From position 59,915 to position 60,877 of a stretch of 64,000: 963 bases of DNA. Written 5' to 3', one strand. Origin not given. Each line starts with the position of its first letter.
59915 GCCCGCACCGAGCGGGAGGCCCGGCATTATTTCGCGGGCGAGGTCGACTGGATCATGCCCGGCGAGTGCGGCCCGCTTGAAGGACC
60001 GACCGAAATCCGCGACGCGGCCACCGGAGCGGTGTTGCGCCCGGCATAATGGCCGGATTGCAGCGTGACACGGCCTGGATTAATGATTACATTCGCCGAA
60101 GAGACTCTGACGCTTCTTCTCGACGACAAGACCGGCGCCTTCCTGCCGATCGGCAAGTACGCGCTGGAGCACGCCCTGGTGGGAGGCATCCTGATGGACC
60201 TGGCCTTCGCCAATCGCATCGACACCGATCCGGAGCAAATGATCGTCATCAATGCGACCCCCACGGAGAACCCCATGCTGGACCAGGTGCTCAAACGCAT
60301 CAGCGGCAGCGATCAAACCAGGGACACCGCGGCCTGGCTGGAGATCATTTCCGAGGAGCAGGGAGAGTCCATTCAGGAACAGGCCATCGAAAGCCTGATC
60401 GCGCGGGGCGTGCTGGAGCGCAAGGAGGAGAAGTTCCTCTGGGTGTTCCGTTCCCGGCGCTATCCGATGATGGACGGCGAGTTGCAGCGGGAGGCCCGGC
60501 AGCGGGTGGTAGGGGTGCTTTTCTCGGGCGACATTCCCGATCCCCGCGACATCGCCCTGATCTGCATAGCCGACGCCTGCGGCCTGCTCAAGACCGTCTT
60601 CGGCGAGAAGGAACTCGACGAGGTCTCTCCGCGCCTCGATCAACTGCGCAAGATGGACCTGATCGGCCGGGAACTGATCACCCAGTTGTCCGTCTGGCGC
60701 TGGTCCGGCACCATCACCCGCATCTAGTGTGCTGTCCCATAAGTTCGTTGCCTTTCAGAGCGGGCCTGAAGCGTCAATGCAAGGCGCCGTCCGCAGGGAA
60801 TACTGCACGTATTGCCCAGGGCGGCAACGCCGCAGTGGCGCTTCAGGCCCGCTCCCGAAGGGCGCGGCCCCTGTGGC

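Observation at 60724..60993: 270-bp MITE-like element with perfect 35-bp inverted termini, possibly the same family as the def-fmt element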

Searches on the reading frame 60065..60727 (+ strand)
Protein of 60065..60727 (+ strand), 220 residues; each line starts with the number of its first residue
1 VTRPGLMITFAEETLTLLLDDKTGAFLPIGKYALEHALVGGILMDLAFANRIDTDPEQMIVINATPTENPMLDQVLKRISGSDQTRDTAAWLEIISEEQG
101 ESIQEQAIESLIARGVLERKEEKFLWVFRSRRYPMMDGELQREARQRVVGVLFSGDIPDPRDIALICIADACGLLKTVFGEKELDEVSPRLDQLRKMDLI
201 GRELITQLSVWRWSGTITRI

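Call 19: find_encoding_contigs(protein=window:60065-60727:+, flank=3000, max_places=10)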
Protein window:60065-60727:+ (220 aa): no gene with exactly this product is on record in the collection.

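Call 28: find_homologous_proteins(query=window:60065-60724:+, max_evalue=1e-20)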
Query window:60065-60724:+ (220 aa): 1035 proteins with E <= 1e-20 among 1382 candidates; the best 120 are listed.
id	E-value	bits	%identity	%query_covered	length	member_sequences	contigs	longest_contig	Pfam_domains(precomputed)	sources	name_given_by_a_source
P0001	1.1e-134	465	100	97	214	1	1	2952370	PF05719.17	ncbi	-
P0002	6.7e-133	459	99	97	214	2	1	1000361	PF05719.17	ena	-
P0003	1.4e-128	445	96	97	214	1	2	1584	PF05719.17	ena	-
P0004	1.2e-127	442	95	97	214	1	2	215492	PF05719.17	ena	-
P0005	8.2e-127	439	94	97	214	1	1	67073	PF05719.17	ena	-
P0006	5.5e-126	436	93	97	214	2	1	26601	PF05719.17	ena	-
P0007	9.4e-126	436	93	97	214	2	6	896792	PF05719.17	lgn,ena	-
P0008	3.4e-125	434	93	97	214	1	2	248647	PF05719.17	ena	-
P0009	4.0e-125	434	93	97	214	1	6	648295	PF05719.17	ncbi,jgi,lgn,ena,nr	ncbi:MAG: GPP34 family phosphoprotein [Gammaproteobacteria bacterium]|nr:GPP34 family phosphoprotein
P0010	6.7e-125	433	93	97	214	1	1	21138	PF05719.17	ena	-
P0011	1.1e-123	429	91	97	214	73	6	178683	PF05719.17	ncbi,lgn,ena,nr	ncbi:MAG: GPP34 family phosphoprotein [Gammaproteobacteria bacterium]|nr:GPP34 family phosphoprotein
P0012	2.5e-123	428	91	97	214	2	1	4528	PF05719.17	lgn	-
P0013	2.5e-123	428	91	97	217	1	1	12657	PF05719.17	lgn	-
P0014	3.9e-123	427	91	97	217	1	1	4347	PF05719.17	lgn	-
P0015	5.1e-123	427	91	97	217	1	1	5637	PF05719.17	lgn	-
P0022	1.6e-115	402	86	97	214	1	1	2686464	PF05719.17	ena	-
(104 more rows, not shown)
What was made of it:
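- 60083..60727 (+): Flanking GPP34-family gene (214-aa call); its coding sequence is unchanged by the insertion. All close homologues are 214 aa (call 28).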

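Call 29: find_encoding_contigs(protein=P0004, flank=1500, max_places=3)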
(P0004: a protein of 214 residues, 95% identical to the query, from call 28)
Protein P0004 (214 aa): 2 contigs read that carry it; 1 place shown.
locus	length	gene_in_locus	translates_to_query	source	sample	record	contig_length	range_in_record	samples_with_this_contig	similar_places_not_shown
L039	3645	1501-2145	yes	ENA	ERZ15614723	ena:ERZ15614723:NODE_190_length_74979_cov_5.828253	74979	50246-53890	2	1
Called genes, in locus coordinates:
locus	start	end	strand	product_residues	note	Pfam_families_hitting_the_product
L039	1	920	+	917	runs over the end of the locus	PF01751:Toprim, PF01131:Topoisom_bac, PF13368:Toprim_C_rpt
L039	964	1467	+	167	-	PF01300:Sua5_yciO_yrdC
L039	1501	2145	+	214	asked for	PF05719:GPP34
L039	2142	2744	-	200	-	PF03352:Adenine_glyco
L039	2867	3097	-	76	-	-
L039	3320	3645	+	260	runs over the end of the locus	PF08501:Shikimate_dh_N, PF01488:Shikimate_DH, PF18317:SDH_C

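Call 30: find_encoding_contigs(protein=P0009, flank=1500, max_places=3)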
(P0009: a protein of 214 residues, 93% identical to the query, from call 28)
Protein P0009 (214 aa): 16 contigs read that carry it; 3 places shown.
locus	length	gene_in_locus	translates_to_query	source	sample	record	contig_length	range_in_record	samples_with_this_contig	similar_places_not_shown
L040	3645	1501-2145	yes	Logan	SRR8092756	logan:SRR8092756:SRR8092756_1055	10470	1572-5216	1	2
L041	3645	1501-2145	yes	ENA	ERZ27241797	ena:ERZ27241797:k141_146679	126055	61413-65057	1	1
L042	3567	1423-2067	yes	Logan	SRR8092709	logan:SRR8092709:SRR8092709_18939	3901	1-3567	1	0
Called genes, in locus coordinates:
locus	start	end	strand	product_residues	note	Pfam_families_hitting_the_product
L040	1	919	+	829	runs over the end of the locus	?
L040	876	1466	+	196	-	PF01300:Sua5_yciO_yrdC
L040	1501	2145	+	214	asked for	PF05719:GPP34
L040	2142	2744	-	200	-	PF03352:Adenine_glyco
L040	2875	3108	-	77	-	-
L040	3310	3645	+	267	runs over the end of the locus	PF08501:Shikimate_dh_N, PF01488:Shikimate_DH, PF18317:SDH_C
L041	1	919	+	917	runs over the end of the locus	PF01751:Toprim, PF01131:Topoisom_bac, PF13368:Toprim_C_rpt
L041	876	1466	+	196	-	PF01300:Sua5_yciO_yrdC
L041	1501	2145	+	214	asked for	PF05719:GPP34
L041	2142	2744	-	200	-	PF03352:Adenine_glyco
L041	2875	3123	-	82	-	-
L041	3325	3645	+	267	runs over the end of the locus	PF08501:Shikimate_dh_N, PF01488:Shikimate_DH, PF18317:SDH_C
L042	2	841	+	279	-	?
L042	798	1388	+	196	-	PF01300:Sua5_yciO_yrdC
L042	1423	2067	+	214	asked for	PF05719:GPP34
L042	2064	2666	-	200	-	PF03352:Adenine_glyco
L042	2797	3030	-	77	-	-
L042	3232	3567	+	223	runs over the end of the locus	?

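Call 31: find_encoding_contigs(protein=P0011, flank=1500, max_places=3)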
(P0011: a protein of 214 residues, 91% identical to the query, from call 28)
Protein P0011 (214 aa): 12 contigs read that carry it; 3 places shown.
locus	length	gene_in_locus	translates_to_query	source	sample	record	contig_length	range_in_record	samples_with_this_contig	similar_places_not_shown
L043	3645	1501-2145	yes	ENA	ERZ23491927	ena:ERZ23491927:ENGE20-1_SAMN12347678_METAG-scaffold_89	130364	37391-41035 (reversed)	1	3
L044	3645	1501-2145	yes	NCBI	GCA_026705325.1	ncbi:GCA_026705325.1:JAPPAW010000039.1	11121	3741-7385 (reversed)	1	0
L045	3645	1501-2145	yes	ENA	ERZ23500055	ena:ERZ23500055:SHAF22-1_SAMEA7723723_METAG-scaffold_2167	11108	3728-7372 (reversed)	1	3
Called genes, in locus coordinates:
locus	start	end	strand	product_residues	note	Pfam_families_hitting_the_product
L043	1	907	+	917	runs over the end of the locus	PF01751:Toprim, PF01131:Topoisom_bac, PF13368:Toprim_C_rpt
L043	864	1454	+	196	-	PF01300:Sua5_yciO_yrdC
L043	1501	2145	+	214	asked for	PF05719:GPP34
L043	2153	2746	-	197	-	PF03352:Adenine_glyco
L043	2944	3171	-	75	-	-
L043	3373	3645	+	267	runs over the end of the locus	PF08501:Shikimate_dh_N, PF01488:Shikimate_DH, PF18317:SDH_C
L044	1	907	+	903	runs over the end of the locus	PF01751:Toprim, PF01131:Topoisom_bac, PF13368:Toprim_C_rpt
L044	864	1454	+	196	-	PF01300:Sua5_yciO_yrdC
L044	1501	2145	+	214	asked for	PF05719:GPP34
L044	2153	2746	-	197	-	PF03352:Adenine_glyco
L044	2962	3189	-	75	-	-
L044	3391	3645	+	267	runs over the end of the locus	PF08501:Shikimate_dh_N, PF01488:Shikimate_DH, PF18317:SDH_C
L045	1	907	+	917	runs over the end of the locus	PF01751:Toprim, PF01131:Topoisom_bac, PF13368:Toprim_C_rpt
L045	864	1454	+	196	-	PF01300:Sua5_yciO_yrdC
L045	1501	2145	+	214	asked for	PF05719:GPP34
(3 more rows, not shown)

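Call 32: find_encoding_contigs(protein=P0022, flank=1500, max_places=3)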
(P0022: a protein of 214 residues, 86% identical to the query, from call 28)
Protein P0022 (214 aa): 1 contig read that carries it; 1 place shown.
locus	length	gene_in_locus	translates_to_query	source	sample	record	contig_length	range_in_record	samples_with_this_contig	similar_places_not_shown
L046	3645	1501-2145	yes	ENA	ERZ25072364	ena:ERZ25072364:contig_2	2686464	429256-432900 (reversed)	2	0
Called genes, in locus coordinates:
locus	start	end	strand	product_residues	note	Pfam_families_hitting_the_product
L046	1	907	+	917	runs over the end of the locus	PF01751:Toprim, PF01131:Topoisom_bac, PF13368:Toprim_C_rpt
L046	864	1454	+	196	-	PF01300:Sua5_yciO_yrdC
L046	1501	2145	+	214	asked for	PF05719:GPP34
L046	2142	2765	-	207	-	PF03352:Adenine_glyco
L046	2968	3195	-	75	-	-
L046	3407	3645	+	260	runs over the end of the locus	PF08501:Shikimate_dh_N, PF01488:Shikimate_DH, PF03435:Sacchrp_dh_NADP (weak), PF03807:F420_oxidored (weak), PF18317:SDH_C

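Call 38: find_encoding_contigs(protein=P0002, flank=1500, max_places=3)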
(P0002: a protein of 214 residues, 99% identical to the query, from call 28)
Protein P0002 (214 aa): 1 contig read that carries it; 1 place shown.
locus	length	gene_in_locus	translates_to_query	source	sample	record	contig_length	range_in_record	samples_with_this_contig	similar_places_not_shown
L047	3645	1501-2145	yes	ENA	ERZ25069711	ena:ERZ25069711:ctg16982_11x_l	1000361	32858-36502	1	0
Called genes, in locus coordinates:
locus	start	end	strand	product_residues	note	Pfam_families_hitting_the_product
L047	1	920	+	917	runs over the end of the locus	PF01751:Toprim, PF01131:Topoisom_bac, PF13368:Toprim_C_rpt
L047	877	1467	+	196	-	PF01300:Sua5_yciO_yrdC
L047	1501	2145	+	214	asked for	PF05719:GPP34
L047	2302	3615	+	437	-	PF13701:DDE_Tnp_1_4, PF01609:DDE_Tnp_1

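Call 39: find_encoding_contigs(protein=P0003, flank=1500, max_places=3)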
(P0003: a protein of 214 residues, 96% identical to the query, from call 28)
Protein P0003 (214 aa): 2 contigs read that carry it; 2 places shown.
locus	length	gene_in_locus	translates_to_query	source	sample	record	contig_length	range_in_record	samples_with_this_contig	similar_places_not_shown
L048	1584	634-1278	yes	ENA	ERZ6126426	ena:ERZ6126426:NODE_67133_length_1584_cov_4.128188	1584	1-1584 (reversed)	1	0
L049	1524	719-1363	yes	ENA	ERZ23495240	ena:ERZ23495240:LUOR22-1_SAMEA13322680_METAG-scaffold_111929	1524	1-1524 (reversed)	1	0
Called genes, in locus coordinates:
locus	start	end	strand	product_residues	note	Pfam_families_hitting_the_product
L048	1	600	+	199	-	?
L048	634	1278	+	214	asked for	PF05719:GPP34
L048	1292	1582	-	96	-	?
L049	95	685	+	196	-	PF01300:Sua5_yciO_yrdC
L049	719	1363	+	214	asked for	PF05719:GPP34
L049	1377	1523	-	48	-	?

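Call 40: find_encoding_contigs(protein=P0001, flank=10000, max_places=3)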
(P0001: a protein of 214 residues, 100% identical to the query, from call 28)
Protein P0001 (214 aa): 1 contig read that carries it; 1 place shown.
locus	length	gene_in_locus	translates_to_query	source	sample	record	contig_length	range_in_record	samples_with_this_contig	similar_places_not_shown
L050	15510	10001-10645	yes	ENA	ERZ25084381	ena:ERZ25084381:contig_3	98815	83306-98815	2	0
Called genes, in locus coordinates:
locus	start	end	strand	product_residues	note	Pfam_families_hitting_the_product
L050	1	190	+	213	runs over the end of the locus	PF05036:SPOR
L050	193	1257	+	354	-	PF00291:PALP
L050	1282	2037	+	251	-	PF01925:TauE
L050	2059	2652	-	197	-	PF14334:DUF4390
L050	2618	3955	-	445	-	PF01029:NusB, PF22458:RsmF-B_ferredox, PF01189:Methyltr_RsmB-F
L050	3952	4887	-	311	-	PF00551:Formyl_trans_N, PF02911:Formyl_trans_C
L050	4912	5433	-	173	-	PF01327:Pep_deformylase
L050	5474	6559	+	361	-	PF02481:DNA_processg_A, PF17782:WHD_DprA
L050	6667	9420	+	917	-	PF01751:Toprim, PF01131:Topoisom_bac, PF13368:Toprim_C_rpt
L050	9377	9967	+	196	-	PF01300:Sua5_yciO_yrdC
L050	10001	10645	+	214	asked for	PF05719:GPP34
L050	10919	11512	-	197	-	PF03352:Adenine_glyco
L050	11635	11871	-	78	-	-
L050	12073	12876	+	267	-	PF08501:Shikimate_dh_N, PF01488:Shikimate_DH, PF18317:SDH_C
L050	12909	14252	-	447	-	PF01262:AlaDh_PNT_C (faint), PF07992:Pyr_redox_2, PF12831:FAD_oxidored, PF13738:Pyr_redox_3, PF00070:Pyr_redox, PF02852:Pyr_redox_dim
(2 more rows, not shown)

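Call 73: find_encoding_contigs(protein=P0002, flank=10000, max_places=1)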
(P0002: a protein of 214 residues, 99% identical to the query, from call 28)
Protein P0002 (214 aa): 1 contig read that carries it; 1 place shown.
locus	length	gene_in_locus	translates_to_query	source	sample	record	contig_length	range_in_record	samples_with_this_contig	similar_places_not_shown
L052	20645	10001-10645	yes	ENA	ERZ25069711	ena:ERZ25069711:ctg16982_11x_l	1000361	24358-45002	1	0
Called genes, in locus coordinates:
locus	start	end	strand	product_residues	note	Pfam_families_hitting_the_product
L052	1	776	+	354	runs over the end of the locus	PF00291:PALP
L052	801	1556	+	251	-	PF01925:TauE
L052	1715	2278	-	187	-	PF14334:DUF4390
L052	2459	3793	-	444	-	PF01029:NusB, PF22458:RsmF-B_ferredox, PF01189:Methyltr_RsmB-F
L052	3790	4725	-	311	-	PF00551:Formyl_trans_N, PF02911:Formyl_trans_C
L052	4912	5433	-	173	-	PF01327:Pep_deformylase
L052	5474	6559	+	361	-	PF02481:DNA_processg_A, PF17782:WHD_DprA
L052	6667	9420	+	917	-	PF01751:Toprim, PF01131:Topoisom_bac, PF13368:Toprim_C_rpt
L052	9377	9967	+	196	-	PF01300:Sua5_yciO_yrdC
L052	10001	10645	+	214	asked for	PF05719:GPP34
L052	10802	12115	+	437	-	PF13701:DDE_Tnp_1_4, PF01609:DDE_Tnp_1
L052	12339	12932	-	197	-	PF03352:Adenine_glyco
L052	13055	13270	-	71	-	-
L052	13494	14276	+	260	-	PF08501:Shikimate_dh_N, PF01488:Shikimate_DH, PF03435:Sacchrp_dh_NADP (weak), PF18317:SDH_C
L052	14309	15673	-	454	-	PF01262:AlaDh_PNT_C (faint), PF07992:Pyr_redox_2, PF12831:FAD_oxidored, PF13738:Pyr_redox_3, PF00070:Pyr_redox, PF02852:Pyr_redox_dim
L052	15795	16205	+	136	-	PF01557:FAA_hydrolase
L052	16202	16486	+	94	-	PF01557:FAA_hydrolase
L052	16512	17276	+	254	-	PF03372:Exo_endo_phos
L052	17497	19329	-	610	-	PF13522:GATase_6, PF13537:GATase_7, PF01380:SIS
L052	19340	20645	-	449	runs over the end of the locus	PF00483:NTP_transferase, PF01128:IspD, PF12804:NTP_transf_3, PF25084:LbH_EIF2B (faint), PF25087:GMPPB_C (weak), PF00132:Hexapep, PF14602:Hexapep_2 (weak)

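Call 80: search_protein_families(library=ncbifam, proteins=[L052:10802-12115:+])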
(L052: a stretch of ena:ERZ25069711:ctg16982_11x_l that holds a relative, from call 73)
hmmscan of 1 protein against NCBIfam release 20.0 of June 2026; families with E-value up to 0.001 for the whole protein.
L052:10802-12115:+ (437 aa): 1 family
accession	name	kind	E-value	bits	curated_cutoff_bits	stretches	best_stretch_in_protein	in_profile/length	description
NF033539.1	transpos_IS1380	equivalog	5.7e-124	413.9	180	1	21-420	2-418/419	IS1380 family transposase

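Call 81: search_protein_families(library=pfam, proteins=[window:60065-60727:+], max_evalue=0.01)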
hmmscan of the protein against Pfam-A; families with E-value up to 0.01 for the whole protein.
window:60065-60727:+ (220 aa): 1 family
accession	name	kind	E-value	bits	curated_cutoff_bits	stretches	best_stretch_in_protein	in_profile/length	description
PF05719.16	GPP34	-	1.5e-45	156.1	29.1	1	11-202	2-192/201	Golgi phosphoprotein 3 (GPP34)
